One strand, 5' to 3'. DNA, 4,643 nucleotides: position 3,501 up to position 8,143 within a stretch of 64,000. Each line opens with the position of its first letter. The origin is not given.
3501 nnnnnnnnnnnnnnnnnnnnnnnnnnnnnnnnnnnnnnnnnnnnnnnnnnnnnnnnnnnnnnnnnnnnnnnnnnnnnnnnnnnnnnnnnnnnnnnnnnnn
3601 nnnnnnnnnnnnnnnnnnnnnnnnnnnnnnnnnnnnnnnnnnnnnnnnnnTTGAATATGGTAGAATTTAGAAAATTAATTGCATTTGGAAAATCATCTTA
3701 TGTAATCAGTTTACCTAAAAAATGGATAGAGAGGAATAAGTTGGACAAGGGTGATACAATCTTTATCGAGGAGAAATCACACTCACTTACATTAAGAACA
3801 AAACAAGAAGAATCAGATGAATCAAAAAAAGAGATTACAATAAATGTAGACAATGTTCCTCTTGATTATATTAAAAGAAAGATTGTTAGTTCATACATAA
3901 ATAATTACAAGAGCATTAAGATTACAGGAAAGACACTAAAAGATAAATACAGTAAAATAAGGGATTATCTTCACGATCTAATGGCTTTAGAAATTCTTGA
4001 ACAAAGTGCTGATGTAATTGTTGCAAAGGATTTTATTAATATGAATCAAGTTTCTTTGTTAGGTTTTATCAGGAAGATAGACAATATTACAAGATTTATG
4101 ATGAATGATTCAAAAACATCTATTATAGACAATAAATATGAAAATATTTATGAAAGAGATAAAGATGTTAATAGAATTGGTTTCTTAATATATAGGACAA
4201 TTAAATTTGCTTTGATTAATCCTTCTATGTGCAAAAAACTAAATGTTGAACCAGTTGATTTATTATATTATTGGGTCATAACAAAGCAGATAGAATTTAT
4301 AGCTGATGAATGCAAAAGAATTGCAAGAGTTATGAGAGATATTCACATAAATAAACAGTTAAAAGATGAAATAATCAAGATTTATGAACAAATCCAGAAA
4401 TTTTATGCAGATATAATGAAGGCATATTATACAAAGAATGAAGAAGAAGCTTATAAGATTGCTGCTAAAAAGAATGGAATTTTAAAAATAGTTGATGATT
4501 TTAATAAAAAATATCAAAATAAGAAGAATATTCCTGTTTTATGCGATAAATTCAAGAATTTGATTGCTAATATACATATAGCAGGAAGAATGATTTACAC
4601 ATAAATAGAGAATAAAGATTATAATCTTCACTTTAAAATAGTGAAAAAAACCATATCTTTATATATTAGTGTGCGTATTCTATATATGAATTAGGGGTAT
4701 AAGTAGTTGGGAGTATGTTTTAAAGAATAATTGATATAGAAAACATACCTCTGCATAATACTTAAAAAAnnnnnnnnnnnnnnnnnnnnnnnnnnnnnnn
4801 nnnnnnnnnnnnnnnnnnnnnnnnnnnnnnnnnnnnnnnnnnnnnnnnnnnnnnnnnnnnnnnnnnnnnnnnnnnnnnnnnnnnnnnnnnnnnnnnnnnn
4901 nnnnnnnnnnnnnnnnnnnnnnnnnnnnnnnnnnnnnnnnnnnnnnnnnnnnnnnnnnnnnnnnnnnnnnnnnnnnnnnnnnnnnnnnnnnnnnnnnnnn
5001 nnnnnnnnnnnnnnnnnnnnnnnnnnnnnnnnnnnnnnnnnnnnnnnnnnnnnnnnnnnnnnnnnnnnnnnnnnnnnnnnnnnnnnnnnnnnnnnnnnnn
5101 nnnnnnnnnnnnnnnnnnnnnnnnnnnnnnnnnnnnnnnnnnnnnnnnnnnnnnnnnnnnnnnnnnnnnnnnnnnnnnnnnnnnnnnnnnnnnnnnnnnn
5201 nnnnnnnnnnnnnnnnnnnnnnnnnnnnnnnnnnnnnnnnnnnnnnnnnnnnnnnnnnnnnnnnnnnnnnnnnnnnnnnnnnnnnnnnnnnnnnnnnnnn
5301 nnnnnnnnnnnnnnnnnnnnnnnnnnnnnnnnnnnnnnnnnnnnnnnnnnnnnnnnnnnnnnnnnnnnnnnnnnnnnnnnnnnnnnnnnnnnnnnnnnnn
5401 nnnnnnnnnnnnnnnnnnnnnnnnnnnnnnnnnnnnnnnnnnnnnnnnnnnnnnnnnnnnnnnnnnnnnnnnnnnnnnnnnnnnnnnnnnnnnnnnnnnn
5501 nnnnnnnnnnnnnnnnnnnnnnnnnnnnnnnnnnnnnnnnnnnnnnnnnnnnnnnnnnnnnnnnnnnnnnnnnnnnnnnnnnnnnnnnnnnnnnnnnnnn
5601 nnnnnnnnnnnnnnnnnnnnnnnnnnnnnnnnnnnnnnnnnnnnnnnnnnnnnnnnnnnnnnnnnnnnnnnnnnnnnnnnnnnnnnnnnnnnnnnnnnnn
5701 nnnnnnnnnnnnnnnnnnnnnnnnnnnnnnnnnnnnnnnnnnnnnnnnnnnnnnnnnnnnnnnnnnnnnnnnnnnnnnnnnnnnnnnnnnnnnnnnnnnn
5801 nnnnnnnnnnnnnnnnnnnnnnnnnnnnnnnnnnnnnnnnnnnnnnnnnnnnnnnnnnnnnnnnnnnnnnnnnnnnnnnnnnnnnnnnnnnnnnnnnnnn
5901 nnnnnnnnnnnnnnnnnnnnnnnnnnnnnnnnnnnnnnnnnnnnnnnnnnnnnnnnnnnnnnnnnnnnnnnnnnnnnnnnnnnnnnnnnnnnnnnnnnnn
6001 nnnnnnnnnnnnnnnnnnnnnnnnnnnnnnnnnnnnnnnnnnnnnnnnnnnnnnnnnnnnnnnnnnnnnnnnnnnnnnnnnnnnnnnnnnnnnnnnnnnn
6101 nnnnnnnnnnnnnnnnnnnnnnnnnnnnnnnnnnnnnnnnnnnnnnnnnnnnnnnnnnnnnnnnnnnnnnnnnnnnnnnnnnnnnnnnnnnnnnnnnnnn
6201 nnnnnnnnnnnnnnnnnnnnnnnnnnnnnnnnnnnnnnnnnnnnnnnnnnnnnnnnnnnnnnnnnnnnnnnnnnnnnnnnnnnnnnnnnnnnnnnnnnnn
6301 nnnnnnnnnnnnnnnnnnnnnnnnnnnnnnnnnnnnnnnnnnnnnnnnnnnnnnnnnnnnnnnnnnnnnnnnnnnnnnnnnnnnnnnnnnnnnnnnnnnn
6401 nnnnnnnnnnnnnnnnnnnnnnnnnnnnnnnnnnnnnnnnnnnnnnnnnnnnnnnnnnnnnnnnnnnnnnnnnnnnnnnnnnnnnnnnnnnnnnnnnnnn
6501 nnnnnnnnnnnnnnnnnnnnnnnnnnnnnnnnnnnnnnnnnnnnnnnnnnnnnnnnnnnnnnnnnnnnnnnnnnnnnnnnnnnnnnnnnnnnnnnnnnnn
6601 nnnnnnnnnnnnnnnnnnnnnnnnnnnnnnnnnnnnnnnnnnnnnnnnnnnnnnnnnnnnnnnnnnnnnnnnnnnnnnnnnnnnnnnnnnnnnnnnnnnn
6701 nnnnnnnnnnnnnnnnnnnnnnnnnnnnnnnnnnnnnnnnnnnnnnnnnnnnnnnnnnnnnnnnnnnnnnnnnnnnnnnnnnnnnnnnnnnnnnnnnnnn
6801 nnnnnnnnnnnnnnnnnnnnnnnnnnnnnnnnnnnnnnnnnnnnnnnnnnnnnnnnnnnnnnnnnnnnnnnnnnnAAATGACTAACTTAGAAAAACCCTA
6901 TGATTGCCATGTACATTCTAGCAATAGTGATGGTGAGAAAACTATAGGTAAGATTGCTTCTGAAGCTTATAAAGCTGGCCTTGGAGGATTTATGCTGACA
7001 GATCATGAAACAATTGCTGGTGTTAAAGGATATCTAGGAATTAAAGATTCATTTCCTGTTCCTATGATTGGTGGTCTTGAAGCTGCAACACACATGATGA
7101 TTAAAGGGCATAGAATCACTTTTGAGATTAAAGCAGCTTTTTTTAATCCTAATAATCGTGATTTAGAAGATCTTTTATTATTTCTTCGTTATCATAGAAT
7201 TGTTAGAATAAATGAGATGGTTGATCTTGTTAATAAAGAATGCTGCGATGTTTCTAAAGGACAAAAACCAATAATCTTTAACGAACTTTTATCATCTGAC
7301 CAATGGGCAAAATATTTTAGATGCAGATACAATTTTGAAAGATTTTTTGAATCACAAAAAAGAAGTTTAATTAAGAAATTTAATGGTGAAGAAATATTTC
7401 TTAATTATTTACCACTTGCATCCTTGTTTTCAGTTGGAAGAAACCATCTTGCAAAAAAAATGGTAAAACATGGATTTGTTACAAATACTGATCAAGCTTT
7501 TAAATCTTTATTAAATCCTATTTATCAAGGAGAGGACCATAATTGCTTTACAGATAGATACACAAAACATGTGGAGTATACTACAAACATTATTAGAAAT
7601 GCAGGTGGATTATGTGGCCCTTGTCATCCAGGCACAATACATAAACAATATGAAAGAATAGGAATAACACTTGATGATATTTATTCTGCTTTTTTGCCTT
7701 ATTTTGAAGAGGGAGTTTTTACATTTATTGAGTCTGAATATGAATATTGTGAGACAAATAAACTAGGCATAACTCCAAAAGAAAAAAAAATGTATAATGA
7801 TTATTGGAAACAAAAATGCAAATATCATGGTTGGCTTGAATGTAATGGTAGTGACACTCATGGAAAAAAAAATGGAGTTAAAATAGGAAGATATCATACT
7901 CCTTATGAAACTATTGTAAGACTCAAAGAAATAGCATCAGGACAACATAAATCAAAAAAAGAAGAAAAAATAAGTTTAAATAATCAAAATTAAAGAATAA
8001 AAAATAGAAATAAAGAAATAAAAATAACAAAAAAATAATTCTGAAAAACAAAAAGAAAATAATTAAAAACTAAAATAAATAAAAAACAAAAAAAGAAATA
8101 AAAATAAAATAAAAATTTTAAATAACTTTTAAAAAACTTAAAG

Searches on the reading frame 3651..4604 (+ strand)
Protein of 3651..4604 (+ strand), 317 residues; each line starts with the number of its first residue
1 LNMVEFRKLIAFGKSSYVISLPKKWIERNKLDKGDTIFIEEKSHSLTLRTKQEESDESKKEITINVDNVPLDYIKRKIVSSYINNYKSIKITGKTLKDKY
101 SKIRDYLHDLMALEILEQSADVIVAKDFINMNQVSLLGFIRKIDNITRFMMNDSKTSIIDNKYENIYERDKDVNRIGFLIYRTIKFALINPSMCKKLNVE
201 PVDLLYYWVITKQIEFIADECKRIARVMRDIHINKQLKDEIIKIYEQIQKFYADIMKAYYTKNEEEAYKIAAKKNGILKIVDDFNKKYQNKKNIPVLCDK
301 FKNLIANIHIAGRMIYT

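Call 9: search_protein_families(library=pfam, proteins=[window:3651-4604:+], max_evalue=0.0001)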
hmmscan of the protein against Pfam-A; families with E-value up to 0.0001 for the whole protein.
window:3651-4604:+ (317 aa): 2 families
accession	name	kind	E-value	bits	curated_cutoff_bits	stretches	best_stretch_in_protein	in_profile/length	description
PF01895.24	PhoU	-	3.2e-08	34.3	23.5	1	141-227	2-88/89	PhoU domain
PF04014.23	MazE_antitoxin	-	4e-07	30.3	24.7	1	13-53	4-45/48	Antidote-toxin recognition MazE, bacterial antitoxin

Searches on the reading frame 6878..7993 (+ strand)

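Call 9: search_protein_families(library=pfam, proteins=[window:6878-7993:+], max_evalue=0.0001)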
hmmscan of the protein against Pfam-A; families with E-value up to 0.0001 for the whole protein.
window:6878-7993:+ (371 aa): 1 family
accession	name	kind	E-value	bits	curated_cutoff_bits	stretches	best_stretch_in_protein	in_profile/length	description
PF02811.25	PHP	-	3.1e-06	28.1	26.4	1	9-71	1-65/164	PHP domain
